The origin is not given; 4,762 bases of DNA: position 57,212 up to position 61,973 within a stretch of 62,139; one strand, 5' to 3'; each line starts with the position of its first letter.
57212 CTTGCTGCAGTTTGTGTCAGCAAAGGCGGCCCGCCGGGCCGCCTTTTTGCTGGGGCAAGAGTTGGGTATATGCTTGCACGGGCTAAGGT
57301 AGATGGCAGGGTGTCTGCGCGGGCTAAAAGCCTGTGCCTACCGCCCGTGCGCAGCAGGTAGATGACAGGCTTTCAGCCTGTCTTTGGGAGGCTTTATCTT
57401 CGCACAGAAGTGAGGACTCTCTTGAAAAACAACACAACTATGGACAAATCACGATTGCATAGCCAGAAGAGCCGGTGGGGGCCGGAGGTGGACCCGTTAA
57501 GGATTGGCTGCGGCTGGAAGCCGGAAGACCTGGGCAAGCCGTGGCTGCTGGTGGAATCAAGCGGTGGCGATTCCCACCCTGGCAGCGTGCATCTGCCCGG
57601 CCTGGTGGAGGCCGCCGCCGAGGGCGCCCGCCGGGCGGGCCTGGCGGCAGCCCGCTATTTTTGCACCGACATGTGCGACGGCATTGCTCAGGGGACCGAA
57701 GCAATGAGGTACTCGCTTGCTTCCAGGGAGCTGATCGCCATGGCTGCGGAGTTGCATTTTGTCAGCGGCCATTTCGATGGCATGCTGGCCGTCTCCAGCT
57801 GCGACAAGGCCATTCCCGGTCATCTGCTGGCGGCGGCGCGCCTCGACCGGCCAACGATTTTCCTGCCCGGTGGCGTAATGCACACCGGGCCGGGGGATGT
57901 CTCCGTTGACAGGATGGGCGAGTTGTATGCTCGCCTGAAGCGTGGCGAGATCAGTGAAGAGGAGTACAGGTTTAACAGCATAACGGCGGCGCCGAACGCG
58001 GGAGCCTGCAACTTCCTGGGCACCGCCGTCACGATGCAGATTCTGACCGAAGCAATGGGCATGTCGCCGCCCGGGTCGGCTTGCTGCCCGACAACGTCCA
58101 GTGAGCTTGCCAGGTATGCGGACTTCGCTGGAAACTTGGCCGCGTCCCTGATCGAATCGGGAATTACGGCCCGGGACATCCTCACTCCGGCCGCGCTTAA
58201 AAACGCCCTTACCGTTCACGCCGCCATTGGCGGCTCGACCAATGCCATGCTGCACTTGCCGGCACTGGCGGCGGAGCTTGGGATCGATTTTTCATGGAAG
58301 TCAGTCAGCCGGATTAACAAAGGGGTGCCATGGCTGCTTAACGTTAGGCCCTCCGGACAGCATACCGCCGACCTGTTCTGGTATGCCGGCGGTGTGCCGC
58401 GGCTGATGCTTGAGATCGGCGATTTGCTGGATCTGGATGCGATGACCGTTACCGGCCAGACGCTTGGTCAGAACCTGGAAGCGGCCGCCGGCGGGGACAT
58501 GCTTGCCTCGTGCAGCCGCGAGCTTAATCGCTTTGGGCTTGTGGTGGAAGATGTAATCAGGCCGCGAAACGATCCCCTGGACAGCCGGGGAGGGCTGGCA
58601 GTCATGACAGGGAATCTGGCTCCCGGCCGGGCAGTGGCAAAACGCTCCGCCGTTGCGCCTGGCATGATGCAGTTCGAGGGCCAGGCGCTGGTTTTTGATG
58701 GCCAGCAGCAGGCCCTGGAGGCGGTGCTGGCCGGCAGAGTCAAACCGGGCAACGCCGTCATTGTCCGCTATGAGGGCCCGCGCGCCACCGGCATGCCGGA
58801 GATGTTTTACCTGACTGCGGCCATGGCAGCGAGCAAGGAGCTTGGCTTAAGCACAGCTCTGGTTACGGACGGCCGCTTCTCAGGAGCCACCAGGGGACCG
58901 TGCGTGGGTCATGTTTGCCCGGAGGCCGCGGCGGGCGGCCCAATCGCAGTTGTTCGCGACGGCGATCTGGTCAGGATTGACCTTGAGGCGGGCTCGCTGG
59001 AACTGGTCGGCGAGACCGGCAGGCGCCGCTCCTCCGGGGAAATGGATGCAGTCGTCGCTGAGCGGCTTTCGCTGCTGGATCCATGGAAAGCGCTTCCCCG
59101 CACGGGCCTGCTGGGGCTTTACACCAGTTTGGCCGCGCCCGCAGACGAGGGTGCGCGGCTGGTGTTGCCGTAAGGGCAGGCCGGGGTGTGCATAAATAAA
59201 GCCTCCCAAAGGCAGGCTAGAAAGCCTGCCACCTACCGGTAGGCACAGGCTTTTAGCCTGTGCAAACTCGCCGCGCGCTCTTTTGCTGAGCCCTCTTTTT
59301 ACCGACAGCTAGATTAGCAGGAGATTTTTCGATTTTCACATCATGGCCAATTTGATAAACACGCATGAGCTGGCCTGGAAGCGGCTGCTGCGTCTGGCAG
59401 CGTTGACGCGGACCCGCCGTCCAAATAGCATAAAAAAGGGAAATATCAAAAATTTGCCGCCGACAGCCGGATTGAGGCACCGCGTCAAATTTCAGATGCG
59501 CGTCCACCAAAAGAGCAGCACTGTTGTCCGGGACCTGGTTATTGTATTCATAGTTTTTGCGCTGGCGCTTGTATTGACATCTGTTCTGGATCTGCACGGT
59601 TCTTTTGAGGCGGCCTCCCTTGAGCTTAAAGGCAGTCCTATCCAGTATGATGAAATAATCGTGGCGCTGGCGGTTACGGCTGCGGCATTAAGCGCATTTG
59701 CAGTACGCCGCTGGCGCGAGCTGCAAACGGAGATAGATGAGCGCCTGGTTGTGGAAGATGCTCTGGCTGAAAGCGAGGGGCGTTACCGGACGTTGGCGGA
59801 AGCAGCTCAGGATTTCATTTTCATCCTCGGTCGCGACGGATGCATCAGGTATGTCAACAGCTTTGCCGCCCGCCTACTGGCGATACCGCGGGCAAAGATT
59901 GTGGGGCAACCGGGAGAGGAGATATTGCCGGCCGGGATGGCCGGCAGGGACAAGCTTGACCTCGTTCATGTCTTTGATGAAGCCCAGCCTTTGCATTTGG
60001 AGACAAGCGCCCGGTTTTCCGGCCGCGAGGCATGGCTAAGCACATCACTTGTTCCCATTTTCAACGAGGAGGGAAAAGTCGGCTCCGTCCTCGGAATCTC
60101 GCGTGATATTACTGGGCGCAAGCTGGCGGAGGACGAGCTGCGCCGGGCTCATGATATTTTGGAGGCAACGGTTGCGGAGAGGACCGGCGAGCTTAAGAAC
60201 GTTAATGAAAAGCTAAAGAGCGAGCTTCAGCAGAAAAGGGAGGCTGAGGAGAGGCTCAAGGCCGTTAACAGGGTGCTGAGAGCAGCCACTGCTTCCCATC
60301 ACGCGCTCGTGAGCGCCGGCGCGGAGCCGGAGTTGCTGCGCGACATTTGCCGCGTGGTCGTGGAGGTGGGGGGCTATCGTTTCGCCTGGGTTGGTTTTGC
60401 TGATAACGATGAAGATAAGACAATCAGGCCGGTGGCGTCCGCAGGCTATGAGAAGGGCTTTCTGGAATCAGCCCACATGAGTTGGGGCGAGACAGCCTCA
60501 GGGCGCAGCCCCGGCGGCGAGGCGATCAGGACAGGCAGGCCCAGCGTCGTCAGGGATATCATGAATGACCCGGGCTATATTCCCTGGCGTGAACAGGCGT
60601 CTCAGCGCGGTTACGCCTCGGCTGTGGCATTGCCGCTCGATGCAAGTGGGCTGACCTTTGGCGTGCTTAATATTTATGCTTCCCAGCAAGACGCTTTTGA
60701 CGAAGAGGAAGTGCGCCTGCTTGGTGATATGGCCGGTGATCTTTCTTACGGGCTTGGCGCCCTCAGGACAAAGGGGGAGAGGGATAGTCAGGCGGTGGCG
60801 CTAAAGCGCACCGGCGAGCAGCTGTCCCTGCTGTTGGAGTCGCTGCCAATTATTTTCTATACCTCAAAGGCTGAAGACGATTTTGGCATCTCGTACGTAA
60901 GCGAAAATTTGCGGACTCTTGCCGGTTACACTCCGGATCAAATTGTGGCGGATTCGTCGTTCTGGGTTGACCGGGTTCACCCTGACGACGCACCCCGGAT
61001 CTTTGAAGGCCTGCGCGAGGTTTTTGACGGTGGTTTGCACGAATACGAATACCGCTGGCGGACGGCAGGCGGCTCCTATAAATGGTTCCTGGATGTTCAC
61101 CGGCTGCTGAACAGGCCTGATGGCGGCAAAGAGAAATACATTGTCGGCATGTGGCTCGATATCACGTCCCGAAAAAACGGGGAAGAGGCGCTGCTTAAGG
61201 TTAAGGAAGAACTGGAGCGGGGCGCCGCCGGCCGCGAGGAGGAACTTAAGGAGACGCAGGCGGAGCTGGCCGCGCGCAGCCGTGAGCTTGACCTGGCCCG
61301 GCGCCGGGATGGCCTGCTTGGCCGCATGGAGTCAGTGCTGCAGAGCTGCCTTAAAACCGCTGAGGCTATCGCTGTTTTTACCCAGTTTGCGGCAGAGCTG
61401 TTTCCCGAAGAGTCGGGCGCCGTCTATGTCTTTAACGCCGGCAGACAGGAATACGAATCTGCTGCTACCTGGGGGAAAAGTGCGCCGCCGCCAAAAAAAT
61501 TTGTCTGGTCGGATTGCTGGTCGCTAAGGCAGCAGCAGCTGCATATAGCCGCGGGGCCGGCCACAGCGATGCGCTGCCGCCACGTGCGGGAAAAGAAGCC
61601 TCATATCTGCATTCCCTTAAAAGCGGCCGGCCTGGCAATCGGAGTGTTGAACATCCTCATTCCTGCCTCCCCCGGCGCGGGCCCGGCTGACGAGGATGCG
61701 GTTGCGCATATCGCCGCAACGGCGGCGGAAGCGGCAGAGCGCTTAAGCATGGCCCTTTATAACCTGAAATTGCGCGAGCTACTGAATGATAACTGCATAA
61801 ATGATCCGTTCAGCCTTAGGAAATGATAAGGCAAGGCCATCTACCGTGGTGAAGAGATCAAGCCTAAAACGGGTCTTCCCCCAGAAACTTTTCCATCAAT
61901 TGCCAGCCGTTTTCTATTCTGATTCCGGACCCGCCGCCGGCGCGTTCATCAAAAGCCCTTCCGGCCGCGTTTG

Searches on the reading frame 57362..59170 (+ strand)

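Call 30: search_protein_families(library=ncbifam, proteins=[window:57362-59170:+], max_evalue=0.00001)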
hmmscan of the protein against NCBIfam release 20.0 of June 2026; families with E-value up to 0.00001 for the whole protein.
window:57362-59170:+ (603 aa): 8 families
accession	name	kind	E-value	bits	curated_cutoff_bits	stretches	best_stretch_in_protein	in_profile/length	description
NF002068.0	PRK00911.1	subfamily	5.4e-146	487.3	644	1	49-598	25-553/559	dihydroxy-acid dehydratase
TIGR00110.1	ilvD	equivalog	2.8e-142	475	618.15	1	49-598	8-539/543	dihydroxy-acid dehydratase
NF004784.0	PRK06131.1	subfamily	3.1e-105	352.8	539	1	58-549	42-519/576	dihydroxy-acid dehydratase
NF009103.0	PRK12448.1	equivalog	1.1e-97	327.7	710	2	49-373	24-362/616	dihydroxy-acid dehydratase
TIGR03432.1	yjhG_yagF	hypoth_equivalog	6.3e-92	308.6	808.15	1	71-578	79-608/640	YjhG/YagF family D-xylonate dehydratase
NF009560.0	PRK13017.1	subfamily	1.8e-90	303.8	684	1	50-558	35-546/595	dihydroxy-acid dehydratase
NF009559.0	PRK13016.1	equivalog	9.3e-89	298.2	882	1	51-549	34-520/578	L-arabinonate dehydratase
TIGR01196.1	edd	equivalog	2.8e-85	286.8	708.25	1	79-551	87-557/601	phosphogluconate dehydratase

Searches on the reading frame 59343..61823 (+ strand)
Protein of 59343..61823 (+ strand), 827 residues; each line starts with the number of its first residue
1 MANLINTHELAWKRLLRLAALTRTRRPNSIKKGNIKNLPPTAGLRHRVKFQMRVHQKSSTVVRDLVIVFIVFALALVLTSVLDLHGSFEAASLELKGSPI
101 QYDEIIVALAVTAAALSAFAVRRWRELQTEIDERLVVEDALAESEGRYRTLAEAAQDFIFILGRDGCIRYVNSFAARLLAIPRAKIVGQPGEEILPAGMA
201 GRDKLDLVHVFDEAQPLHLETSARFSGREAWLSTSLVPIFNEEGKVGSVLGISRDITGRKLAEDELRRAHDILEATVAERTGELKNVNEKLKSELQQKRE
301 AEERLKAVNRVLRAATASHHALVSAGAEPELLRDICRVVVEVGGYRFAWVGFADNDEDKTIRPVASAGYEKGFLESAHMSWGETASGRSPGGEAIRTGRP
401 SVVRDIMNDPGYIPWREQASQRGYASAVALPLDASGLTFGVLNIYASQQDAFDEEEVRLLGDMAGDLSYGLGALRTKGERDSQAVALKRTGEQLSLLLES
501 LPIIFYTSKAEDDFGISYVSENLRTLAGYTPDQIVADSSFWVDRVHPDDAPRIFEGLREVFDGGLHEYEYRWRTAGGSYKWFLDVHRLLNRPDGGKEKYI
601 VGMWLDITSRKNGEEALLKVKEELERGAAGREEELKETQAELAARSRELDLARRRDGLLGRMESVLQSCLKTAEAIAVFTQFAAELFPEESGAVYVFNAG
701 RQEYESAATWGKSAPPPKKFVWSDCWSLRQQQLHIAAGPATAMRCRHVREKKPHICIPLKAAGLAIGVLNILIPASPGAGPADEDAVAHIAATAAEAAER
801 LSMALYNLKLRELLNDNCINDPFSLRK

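Call 30: search_protein_families(library=ncbifam, proteins=[window:59343-61823:+], max_evalue=0.00001)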
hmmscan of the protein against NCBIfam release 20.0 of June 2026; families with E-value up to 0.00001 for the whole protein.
window:59343-61823:+ (827 aa): 7 families
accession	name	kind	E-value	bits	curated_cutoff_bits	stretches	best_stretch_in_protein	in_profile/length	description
NF053781.1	cdiGMPphdstlr2612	equivalog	3.7e-26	91.1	1600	2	482-622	577-715/1268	Tlr1612 family c-di-GMP phosphodiesterase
TIGR00229.1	sensory_box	domain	1.4e-25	89.9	22.9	2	142-266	1-126/126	PAS domain S-box protein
NF041831.1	NO_HK_NahK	exception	8e-15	53.9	1500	1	128-325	303-500/854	hybrid sensor histidine kinase/response regulator NahK/ErcS'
NF008302.0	PRK11091.1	equivalog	5.8e-13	47.9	838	1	124-270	133-280/779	aerobic respiration two-component sensor histidine kinase ArcB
NF041777.1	sens_FixL_Rhizob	equivalog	5.2e-10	38.6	850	0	519-623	21-124/485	sensor protein FixL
NF041880.1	EPS_EpsF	equivalog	1.7e-08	33.4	900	0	487-617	138-267/492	response regulator EpsF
NF052573.1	HisKinEspAMyxo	equivalog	1.3e-06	26.8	1400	0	176-276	160-263/755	serine histidine kinase EspA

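Call 51: find_encoding_contigs(protein=window:59343-61823:+, flank=10000, max_places=3)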
Protein window:59343-61823:+ (827 aa): no gene with exactly this product is on record in the collection.
